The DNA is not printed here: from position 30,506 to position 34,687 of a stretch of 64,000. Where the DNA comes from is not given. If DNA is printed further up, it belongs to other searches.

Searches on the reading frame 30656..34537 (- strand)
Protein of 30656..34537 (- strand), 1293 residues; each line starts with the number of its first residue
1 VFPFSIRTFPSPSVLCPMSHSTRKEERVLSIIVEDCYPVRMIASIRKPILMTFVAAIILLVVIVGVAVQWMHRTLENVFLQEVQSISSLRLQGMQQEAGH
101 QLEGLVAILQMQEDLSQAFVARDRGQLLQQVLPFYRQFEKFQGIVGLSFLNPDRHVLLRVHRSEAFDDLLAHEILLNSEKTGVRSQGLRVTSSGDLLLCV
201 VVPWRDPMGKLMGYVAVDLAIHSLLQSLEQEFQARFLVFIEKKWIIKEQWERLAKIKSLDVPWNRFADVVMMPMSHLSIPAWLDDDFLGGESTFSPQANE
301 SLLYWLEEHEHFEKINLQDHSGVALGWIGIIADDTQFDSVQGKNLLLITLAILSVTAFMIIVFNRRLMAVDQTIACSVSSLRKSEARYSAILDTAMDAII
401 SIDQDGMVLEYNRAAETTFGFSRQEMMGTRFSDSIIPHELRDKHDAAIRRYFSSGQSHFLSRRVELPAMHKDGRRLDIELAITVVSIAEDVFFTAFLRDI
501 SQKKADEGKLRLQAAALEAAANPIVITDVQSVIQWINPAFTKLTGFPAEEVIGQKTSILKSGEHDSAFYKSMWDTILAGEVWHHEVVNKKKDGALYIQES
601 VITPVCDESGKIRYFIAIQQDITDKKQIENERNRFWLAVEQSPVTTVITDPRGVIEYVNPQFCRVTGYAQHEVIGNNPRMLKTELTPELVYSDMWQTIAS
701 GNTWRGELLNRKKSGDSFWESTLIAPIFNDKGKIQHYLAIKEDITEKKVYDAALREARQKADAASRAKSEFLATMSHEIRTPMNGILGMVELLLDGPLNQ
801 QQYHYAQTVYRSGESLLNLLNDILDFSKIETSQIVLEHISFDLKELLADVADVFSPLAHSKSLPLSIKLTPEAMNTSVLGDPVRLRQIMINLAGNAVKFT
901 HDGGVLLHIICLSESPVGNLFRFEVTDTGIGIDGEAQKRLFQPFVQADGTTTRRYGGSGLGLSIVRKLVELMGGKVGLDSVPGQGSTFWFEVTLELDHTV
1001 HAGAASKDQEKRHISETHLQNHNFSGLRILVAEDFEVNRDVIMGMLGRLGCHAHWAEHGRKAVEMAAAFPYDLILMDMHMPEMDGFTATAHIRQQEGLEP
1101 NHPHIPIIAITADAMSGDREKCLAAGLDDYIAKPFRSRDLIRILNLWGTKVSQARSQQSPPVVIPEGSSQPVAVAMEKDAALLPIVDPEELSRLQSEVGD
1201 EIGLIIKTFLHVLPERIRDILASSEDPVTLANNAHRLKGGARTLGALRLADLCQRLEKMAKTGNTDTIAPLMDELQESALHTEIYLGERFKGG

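Call 31: search_protein_families(library=pfam, proteins=[window:30656-34537:-], max_evalue=0.00001)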
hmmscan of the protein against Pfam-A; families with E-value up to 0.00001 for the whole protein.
window:30656-34537:- (1293 aa): 11 families
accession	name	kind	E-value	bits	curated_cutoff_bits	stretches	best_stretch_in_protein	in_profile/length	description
PF00989.32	PAS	-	5e-51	171.9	22.6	3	515-622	5-113/113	PAS fold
PF13426.13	PAS_9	-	2.9e-50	169.2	27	3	644-746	2-103/103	PAS domain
PF08448.16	PAS_4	-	1e-36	125.9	23.1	3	518-626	2-109/110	PAS fold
PF02518.31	HATPase_c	-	3.2e-28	98.8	26.4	1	880-994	1-109/111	Histidine kinase-, DNA gyrase B-, and HSP90-like ATPase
PF00072.30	Response_reg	-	5.4e-25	88.1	30.2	1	1029-1144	1-110/111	Response regulator receiver domain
PF08447.18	PAS_3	-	1.4e-24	86.6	25.6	2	656-739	2-87/89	PAS fold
PF00512.31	HisKA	-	1.8e-22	79.6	26.9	1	767-831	1-65/66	His Kinase A (phospho-acceptor) domain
PF13188.13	PAS_8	-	7.4e-21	73.7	21.8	1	386-439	1-54/65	PAS domain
PF01627.28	Hpt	-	7.5e-12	45.8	24.6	1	1206-1277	3-76/84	Hpt domain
PF14827.12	dCache_3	-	9.3e-10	38.9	25.7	1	100-249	24-172/239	Double sensory domain of two-component sensor kinase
PF24820.1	Diguanyl_cycl_sensor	-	4.1e-07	30.4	28.1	0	394-493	4-104/109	Diguanylate cyclase-like sensor domain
